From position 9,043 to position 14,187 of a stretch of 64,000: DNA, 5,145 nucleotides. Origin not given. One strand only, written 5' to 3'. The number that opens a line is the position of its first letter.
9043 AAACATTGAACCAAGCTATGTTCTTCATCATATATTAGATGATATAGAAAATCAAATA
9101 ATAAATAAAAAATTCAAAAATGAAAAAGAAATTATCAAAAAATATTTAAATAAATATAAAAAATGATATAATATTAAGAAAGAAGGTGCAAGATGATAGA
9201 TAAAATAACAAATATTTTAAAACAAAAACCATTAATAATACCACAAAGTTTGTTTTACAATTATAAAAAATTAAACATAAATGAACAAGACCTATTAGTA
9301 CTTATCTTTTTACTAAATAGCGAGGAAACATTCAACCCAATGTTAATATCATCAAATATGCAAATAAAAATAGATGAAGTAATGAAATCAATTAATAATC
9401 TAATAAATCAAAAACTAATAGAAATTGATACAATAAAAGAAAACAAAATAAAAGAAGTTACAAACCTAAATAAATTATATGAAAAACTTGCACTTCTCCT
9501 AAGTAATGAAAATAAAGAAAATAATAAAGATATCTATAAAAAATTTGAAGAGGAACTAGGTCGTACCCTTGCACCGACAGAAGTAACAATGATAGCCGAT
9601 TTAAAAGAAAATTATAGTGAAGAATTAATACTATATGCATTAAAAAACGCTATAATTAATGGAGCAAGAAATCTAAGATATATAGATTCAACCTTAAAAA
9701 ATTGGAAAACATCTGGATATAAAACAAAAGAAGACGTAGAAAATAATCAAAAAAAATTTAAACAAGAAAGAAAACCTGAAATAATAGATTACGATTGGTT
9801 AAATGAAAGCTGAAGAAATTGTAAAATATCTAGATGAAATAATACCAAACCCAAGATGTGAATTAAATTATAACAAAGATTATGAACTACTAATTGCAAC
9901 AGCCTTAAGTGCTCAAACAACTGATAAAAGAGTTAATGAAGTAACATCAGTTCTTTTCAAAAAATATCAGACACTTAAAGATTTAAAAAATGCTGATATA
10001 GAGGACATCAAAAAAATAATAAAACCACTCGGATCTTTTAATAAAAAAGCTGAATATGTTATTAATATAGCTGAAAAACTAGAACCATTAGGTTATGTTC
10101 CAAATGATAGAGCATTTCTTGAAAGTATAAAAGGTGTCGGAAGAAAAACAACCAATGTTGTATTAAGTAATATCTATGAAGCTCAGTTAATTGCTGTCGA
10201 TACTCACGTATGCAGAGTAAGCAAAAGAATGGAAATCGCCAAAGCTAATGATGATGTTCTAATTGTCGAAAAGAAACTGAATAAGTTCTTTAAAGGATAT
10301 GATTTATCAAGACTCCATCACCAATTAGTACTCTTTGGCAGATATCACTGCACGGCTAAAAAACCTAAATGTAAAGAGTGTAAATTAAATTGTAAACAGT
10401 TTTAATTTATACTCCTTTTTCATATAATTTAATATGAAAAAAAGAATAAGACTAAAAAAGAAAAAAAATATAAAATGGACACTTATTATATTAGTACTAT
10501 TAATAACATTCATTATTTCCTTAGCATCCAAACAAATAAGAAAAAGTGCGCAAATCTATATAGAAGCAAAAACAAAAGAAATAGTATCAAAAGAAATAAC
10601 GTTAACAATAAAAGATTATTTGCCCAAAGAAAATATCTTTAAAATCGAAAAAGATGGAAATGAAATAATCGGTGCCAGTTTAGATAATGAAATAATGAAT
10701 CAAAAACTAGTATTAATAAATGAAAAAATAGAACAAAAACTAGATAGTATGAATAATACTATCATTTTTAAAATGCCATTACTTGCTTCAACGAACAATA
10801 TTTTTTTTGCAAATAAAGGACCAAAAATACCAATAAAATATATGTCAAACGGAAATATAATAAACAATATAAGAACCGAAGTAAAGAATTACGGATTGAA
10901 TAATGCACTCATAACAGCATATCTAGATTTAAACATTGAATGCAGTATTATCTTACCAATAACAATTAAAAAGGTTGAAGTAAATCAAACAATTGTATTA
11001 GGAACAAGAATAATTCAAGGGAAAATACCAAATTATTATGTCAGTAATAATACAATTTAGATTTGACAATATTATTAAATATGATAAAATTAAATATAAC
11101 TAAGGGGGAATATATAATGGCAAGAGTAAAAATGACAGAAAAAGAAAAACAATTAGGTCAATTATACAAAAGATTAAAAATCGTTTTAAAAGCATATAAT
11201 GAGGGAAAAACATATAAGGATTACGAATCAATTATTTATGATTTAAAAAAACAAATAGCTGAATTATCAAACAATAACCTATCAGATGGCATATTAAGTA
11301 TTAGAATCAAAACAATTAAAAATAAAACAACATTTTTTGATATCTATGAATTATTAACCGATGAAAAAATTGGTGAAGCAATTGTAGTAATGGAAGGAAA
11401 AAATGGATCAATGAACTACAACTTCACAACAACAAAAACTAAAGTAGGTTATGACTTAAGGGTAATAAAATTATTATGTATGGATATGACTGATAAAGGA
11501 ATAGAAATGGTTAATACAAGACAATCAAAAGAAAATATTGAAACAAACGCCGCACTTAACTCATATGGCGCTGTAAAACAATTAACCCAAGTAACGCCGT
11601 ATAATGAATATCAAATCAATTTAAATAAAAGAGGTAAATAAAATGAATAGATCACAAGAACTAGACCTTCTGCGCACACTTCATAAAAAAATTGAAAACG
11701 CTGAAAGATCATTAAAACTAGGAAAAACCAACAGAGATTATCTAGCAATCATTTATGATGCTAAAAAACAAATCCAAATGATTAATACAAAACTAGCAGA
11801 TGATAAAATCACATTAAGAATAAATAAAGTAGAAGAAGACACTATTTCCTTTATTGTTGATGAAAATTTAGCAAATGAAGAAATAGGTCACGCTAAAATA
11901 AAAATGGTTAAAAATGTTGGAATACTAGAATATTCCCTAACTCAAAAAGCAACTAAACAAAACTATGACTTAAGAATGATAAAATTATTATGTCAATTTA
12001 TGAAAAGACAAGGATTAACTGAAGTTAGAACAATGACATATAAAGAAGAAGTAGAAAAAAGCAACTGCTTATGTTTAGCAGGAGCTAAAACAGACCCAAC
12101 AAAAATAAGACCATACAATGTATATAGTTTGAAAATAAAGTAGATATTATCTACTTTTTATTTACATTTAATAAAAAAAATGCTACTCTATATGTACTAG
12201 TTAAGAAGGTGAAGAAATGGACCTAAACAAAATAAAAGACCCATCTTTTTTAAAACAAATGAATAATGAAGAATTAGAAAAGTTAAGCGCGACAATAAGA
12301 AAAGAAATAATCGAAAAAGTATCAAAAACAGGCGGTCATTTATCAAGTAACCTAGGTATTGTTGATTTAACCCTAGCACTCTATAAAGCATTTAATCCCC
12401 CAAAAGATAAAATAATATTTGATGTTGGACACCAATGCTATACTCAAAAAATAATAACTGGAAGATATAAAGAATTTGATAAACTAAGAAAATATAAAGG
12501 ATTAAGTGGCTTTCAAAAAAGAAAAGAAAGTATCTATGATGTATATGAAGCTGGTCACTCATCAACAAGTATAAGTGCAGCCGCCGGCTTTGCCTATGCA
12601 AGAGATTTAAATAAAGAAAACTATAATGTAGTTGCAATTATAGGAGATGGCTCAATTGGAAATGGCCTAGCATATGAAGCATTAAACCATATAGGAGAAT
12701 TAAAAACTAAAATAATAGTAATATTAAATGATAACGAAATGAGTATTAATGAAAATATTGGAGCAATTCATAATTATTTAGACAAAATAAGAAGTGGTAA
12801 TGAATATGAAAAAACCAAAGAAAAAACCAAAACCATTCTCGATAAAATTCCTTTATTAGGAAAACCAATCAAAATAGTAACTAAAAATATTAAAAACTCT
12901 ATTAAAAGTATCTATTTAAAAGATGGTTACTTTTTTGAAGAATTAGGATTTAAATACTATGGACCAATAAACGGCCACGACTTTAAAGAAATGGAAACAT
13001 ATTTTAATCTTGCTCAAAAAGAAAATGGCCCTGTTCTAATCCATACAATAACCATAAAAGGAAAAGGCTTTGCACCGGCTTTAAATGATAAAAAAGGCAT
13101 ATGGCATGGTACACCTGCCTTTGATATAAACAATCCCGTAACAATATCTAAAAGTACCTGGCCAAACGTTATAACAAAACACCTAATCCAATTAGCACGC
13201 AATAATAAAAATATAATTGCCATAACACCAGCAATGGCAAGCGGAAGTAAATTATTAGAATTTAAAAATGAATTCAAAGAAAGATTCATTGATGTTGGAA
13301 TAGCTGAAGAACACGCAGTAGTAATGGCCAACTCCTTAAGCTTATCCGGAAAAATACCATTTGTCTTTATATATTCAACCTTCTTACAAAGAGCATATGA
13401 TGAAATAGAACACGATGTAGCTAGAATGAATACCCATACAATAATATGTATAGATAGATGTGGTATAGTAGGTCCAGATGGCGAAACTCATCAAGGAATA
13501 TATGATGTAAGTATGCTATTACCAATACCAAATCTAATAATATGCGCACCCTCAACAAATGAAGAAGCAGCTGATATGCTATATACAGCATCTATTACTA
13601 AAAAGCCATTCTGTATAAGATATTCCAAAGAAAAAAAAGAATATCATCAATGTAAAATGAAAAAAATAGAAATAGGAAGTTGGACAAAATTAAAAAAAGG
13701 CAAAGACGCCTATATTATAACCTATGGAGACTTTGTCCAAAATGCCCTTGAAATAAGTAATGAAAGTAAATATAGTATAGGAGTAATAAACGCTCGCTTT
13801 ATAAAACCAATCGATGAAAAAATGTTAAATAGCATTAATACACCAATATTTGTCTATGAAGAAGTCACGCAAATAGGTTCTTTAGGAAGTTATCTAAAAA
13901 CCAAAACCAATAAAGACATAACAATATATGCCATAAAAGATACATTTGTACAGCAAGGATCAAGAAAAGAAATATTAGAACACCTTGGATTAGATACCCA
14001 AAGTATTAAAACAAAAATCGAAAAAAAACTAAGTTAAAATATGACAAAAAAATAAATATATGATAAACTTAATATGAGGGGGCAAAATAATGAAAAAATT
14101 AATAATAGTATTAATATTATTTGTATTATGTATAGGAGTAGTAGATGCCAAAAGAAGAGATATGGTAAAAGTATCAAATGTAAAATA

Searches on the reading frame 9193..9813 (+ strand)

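Call 51: search_protein_families(library=pfam, proteins=[window:9193-9813:+], max_evalue=0.0001)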
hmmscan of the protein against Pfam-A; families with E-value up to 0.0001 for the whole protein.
window:9193-9813:+ (206 aa): 2 families
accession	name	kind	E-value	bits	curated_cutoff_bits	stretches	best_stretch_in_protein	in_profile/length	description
PF07261.16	DnaB_2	-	3.2e-19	68.8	22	1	116-184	2-72/74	Replication initiation and membrane attachment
PF21984.2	DnaD_N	-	8.3e-13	48.8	27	1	16-109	1-100/101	DnaD N-terminal domain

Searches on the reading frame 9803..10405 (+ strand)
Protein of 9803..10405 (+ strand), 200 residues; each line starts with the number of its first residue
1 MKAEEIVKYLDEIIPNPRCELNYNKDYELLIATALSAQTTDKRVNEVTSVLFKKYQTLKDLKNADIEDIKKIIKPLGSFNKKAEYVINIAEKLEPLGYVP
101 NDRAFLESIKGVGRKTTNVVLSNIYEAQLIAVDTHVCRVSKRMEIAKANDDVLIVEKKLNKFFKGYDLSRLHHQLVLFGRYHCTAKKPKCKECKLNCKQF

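Call 51: search_protein_families(library=pfam, proteins=[window:9803-10405:+], max_evalue=0.0001)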
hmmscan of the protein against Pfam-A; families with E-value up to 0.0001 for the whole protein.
window:9803-10405:+ (200 aa): 1 family
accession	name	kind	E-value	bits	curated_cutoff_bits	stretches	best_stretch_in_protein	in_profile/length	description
PF00730.31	HhH-GPD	-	2e-22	80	26.2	1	31-163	1-106/108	HhH-GPD superfamily base excision DNA repair protein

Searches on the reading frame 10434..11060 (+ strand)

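Call 51: search_protein_families(library=pfam, proteins=[window:10434-11060:+], max_evalue=0.0001)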
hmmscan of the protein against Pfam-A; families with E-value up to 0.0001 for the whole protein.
window:10434-11060:+ (208 aa): 1 family
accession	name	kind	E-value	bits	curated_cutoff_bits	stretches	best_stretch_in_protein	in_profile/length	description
PF09560.15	Spore_YunB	-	8.6e-19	67.9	25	1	112-201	2-91/91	Sporulation protein YunB (Spo_YunB)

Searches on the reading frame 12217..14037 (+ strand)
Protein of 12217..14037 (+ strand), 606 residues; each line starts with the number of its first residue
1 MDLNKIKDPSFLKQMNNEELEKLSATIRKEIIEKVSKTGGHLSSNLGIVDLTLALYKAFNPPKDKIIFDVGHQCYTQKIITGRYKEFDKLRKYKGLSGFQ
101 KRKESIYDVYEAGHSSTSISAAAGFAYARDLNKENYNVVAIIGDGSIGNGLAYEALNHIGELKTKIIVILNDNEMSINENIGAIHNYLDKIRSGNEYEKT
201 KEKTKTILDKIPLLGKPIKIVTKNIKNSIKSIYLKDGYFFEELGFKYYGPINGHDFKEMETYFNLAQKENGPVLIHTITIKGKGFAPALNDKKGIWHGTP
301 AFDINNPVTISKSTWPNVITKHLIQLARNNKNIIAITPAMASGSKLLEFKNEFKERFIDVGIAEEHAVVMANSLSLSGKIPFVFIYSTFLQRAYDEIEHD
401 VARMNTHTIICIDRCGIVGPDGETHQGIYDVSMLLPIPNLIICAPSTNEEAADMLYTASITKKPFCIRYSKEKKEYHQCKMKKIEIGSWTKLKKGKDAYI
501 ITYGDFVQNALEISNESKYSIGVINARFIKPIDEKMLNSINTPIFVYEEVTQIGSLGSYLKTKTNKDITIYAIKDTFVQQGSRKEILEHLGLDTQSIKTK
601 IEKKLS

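Call 48: search_protein_families(library=pfam, proteins=[window:12217-14037:+], max_evalue=0.00001)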
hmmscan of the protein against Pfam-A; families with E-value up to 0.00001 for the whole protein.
window:12217-14037:+ (606 aa): 4 families
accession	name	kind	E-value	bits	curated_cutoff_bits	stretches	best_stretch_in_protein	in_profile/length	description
PF13292.11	DXP_synthase_N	-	1.7e-112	375.6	21.2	1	3-279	1-274/274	1-deoxy-D-xylulose-5-phosphate synthase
PF02779.29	Transket_pyr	-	7.4e-39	133.6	27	1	313-472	3-170/174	Transketolase, pyrimidine binding domain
PF02780.25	Transketolase_C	-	1.3e-13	51.4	25.9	1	487-597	1-124/124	Transketolase, C-terminal domain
PF00456.26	Transketolase_N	-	3.2e-07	30.1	22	0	25-181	7-191/334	Transketolase, thiamine diphosphate binding domain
